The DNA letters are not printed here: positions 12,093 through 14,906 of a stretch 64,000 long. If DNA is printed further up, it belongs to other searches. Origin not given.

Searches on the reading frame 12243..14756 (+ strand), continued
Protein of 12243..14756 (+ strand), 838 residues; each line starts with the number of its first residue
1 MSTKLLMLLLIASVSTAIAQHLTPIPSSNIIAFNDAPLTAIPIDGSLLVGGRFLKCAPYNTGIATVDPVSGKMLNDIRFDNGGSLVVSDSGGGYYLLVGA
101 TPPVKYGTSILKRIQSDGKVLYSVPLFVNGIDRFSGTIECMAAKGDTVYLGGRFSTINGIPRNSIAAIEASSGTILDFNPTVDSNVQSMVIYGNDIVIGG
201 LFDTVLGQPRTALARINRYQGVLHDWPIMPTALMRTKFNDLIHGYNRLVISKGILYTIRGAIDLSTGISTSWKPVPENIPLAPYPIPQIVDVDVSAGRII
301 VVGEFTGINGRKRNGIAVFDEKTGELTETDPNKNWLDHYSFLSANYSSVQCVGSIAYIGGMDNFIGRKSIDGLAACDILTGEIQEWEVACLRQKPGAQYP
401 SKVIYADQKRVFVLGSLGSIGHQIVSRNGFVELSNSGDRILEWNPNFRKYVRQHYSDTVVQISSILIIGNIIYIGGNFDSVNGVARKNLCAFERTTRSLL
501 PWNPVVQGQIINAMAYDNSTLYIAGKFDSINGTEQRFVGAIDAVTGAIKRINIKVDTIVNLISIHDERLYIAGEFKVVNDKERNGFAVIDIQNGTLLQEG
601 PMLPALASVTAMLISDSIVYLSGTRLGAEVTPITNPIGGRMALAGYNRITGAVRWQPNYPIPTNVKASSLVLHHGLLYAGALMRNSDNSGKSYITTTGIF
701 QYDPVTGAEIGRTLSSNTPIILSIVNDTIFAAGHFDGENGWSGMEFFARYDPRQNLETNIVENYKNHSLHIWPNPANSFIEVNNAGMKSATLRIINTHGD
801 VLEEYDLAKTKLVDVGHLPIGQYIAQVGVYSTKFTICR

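Call 40: find_encoding_contigs(protein=window:12243-14756:+, flank=10000)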
Protein window:12243-14756:+ (838 aa): 6 contigs read that carry it; 5 places shown.
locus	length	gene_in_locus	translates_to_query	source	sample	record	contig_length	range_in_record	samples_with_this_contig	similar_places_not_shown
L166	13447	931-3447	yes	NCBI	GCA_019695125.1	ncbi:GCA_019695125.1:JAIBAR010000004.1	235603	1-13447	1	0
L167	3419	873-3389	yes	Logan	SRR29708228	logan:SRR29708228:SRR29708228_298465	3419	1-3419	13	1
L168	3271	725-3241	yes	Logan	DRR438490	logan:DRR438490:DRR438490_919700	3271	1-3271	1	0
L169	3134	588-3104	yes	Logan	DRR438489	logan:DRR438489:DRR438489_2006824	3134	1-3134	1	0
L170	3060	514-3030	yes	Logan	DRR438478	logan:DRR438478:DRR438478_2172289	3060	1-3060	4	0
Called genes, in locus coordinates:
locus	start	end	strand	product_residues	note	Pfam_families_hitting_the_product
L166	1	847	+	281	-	?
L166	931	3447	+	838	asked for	PF17164:DUF5122 (faint), PF12768:Rax2 (weak), PF18962:Por_Secre_tail (weak)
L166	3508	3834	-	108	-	-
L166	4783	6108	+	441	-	PF17164:DUF5122 (faint), PF18962:Por_Secre_tail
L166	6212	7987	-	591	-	PF00664:ABC_membrane, PF00005:ABC_tran, PF02463:SMC_N (weak)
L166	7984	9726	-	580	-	PF00664:ABC_membrane, PF00005:ABC_tran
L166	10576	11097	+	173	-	PF13671:AAA_33 (weak), PF01202:SKI (weak)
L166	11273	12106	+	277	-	-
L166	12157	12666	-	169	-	PF13185:GAF_2, PF01590:GAF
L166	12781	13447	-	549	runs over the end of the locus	-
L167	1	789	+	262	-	?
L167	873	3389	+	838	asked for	PF17164:DUF5122 (faint), PF12768:Rax2 (weak), PF18962:Por_Secre_tail (weak)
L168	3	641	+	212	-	?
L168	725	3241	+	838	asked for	PF17164:DUF5122 (faint), PF12768:Rax2 (weak), PF18962:Por_Secre_tail (weak)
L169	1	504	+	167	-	?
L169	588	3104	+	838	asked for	PF17164:DUF5122 (faint), PF12768:Rax2 (weak), PF18962:Por_Secre_tail (weak)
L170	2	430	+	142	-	?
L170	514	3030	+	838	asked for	PF17164:DUF5122 (faint), PF12768:Rax2 (weak), PF18962:Por_Secre_tail (weak)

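Call 47: find_homologous_proteins(query=A2, max_evalue=1e-30)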
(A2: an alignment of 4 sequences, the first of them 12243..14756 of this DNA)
Query A2 (4 sequences) (838 aa, profile of the alignment): 21 proteins with E <= 1e-30 among 8000 candidates.
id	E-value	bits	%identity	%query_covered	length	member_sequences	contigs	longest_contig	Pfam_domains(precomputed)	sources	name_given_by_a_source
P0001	0.0e+0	1688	92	100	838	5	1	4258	PF12768.14,PF17164.11,PF18962.8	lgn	-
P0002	0.0e+0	1552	46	98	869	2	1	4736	PF12768.14,PF24681.2,PF17164.11,PF13415.13,PF18962.8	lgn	-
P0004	2.7e-97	345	26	59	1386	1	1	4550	PF17164.11,PF18962.8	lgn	-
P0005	4.7e-74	268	29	64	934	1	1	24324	PF12768.14,PF17164.11,PF18962.8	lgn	-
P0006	4.3e-64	235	28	72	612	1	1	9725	PF12768.14,PF17164.11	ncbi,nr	ncbi:MAG: hypothetical protein NTX50_28890, partial [Candidatus Sumerlaeota bacterium]|nr:hypothetic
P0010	2.6e-62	229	27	74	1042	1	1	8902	PF12768.14,PF17164.11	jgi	jgi:hypothetical protein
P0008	8.4e-60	221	26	57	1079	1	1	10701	-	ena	-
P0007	1.4e-59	220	25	62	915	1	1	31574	PF17164.11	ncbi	-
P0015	6.1e-59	218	24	70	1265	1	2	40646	PF17164.11,PF18962.8,PF11589.15,PF00041.28,PF10179.16,PF16656.12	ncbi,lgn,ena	-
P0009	6.2e-57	212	29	66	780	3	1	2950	PF17164.11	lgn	-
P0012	1.4e-56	210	23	66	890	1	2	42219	PF17164.11,PF18962.8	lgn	-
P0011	4.2e-56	209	23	71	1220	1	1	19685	PF12768.14,PF17164.11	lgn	-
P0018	1.6e-45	174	24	60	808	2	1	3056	PF12768.14,PF17164.11,PF00041.28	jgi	jgi:hypothetical protein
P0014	2.6e-45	173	24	58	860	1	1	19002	PF12768.14,PF07494.18,PF17164.11,PF00400.39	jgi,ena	-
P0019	4.3e-45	172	30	32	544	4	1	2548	PF18962.8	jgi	-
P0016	9.6e-44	168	24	57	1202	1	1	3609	PF18755.7,PF12768.14,PF07494.18,PF17164.11,PF22794.2,PF00400.39,PF14250.12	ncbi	ncbi:MAG: hypothetical protein EOO11_15580, partial [Chitinophagaceae bacterium]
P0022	4.5e-39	152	24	73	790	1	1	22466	PF12768.14,PF17164.11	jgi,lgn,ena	-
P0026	2.1e-33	134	24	53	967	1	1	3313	PF12768.14,PF17164.11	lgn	-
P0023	2.3e-33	134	24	47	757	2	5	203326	PF12768.14,PF07494.18,PF17164.11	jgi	jgi:uncharacterized delta-60 repeat protein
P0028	9.6e-33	132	22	87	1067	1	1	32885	PF17164.11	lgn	-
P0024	7.8e-32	129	23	54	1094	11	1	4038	PF12768.14,PF07610.18,PF17164.11,PF14250.12,PF22544.3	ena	-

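Call 61: predict_structure(alignment_id=A3)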
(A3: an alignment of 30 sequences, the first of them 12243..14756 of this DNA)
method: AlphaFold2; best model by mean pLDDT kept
length: 838 residues; sequences in the alignment: 30
mean_pLDDT: 83.4   pTM: 0.78
mean pLDDT of the five models: 83.4, 83.3, 82.7, 82.7, 81.5
residues with pLDDT >= 90: 393; 70-90: 291; 50-70: 114; < 50: 40
segments of 3 or more residues with pLDDT < 50: 12-27, 237-239, 738-740, 754-762
pLDDT, mean of each block of 10 residues (from residue 1): 57 40 54 92 94 90 89 81 83 84 60 87 83 78 94 89 93 89 91 93 88 91 86 60 75 92 92 83 72 96 91 93 95 72 84 95 83 93 91 71 92 86 91 91 92 66 96 96 95 96 92 95 95 93 92 92 95 95 95 92 92 95 89 63 94 89 87 91 72 73 88 79 86 64 71 47 55 58 68 84 77 69 80 68
secondary structure, 60 per line:
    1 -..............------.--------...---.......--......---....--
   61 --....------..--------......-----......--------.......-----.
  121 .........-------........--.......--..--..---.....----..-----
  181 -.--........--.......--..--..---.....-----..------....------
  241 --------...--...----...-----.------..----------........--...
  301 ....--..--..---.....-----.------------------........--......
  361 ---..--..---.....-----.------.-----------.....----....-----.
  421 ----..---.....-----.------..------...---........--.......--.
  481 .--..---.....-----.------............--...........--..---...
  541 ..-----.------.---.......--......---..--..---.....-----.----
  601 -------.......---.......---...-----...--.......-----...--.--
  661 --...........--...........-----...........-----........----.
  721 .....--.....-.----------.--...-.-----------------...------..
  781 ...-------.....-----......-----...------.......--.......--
elements in order (helices of 4 or more, strands of 3 or more residues): H2-15 E31-33 E37-43 E46-51 E55-58 E63-66 E83-88 E94-99 E108-114 E120-129 E137-144 E147-153 E165-169 E185-192 E195-201 E213-217 H231-234 E249-251 E254-256 E261-263 E288-295 E298-304 E316-320 E345-352 E355-360 E373-377 E402-406 E411-414 E430-434 E461-468 E471-477 E489-493 E506-517 E520-530 E538-542 E559-565 E568-573 E586-590 E608-614 E618-624 E641-647 E653-655 E663-673 E676-686 E692-702 E708-715 E720-725 E728-732 E748-750 E770-772 E779-783 E791-795 E801-806 E812-814 E821-827 E830-836

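Call 63: fold_search(model_id=the predicted structure, library=pdb)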
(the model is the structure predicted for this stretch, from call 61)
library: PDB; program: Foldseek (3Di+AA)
matches with E <= 10: 1032; with E <= 0.001: 212
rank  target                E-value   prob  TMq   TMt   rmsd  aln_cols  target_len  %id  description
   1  4a2m_C                1.5e-14  1.00  0.21  0.23  22.1       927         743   10  Structure of the periplasmic domain of the heparin and heparan sulphate sensing hybrid two component system BT4663 in  (released 2012-05-02)
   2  4a2m_A                2.2e-14  1.00  0.22  0.25  23.1       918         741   11  Structure of the periplasmic domain of the heparin and heparan sulphate sensing hybrid two component system BT4663 in  (released 2012-05-02)
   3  4a2m_D                2.3e-14  1.00  0.22  0.24  21.1       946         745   10  Structure of the periplasmic domain of the heparin and heparan sulphate sensing hybrid two component system BT4663 in  (released 2012-05-02)
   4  4a2m_B                3.0e-14  1.00  0.23  0.25  23.0       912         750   11  Structure of the periplasmic domain of the heparin and heparan sulphate sensing hybrid two component system BT4663 in  (released 2012-05-02)
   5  9n77_LT               1.5e-12  1.00  0.27  0.27  14.7       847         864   11  SSU processome maturation and disassembly, State K (released 2025-11-05)
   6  9n6z_LT               1.6e-12  1.00  0.28  0.28  14.7       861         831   11  SSU processome maturation and disassembly, State D (released 2025-11-05)
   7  7mqa_LT               1.6e-11  1.00  0.25  0.25  14.2       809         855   12  Cryo-EM structure of the human SSU processome, state post-A1 (released 2021-09-22)
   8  6rxt_UU               8.2e-11  1.00  0.18  0.17  18.5       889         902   11  Cryo-EM structure of the 90S pre-ribosome (Kre33-Noc4) from Chaetomium thermophilum, state A (released 2019-08-14)
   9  7mq8_LT               9.5e-11  1.00  0.30  0.30  14.0       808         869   10  Cryo-EM structure of the human SSU processome, state pre-A1 (released 2021-09-22)
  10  6y7n_A                1.1e-10  1.00  0.20  0.49  16.9       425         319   15  The crystal structure of the eight-bladed symmetrical designer protein Tako8 in the presence of tellurotungstic Anders (released 2020-12-16)
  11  6y7o_A                1.3e-10  1.00  0.15  0.37  19.0       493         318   14  The complex between the eight-bladed symmetrical designer protein Tako8 and the silicotungstic acid Keggin (STA) (released 2020-12-16)
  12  9n73_LQ               1.4e-10  1.00  0.32  0.32  13.2       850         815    9  SSU processome maturation and disassembly, State G (released 2025-10-29)
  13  6g6m                  1.7e-10  1.00  0.22  0.51  16.2       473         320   12  Crystal structure of the computationally designed Tako8 protein in P42212 (released 2018-11-28)
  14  6g6o_A                6.4e-10  1.00  0.15  0.37  19.5       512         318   13  Crystal structure of the computationally designed Ika8 protein: crystal packing No.1 in P63 (released 2018-11-28)
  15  9g33_UL               6.7e-10  1.00  0.23  0.23  19.0       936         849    8  Stalled 90S - Utp23-Krr1-deltaC3 (released 2025-06-18)
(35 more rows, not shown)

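Call 76: search_protein_families(library=ncbifam, proteins=[window:12243-14756:+], max_evalue=10)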
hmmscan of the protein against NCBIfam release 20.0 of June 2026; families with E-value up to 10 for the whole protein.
window:12243-14756:+ (838 aa): 2 families
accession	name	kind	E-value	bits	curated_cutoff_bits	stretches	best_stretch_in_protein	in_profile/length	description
TIGR04183.1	Por_Secre_tail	domain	3.7e-05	23.6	23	1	771-833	1-68/72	T9SS type A sorting domain-containing protein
NF038113.1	T9SSA_dep_M36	equivalog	0.0046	15.1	885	1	755-832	779-860/869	T9SS-dependent M36 family metallopeptidase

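Call 87: search_protein_representatives(alignment_id=A5)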
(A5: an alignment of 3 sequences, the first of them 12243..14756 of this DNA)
Query: 3 sequences, 838 profile positions. Proteins with E-value up to 0.001 (for the whole library): 23599; up to 1e-10: 12416; up to 1e-30: 4403. The best 150 are listed.
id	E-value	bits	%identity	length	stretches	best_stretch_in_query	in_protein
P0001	0.0e+00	1740.5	-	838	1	1-838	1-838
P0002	0.0e+00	1604.1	-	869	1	3-838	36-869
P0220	5.8e-234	795.5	-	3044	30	136-227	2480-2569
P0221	6.9e-211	719.2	-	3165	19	37-333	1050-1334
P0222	5.9e-202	689.6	-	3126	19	135-232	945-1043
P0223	6.5e-198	676.2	-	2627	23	23-221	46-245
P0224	7.2e-188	643.0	-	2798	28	32-226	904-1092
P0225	7.3e-179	613.2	-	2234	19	136-226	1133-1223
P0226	3.6e-153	528.2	-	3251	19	37-274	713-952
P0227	1.8e-151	522.6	-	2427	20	461-596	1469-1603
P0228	1.5e-146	506.3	-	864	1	4-836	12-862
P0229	5.4e-138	478.0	-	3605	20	462-617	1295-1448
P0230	6.8e-137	474.4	-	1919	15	134-332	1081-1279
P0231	4.1e-136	471.8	-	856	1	5-835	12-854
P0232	5.3e-136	471.4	-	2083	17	452-649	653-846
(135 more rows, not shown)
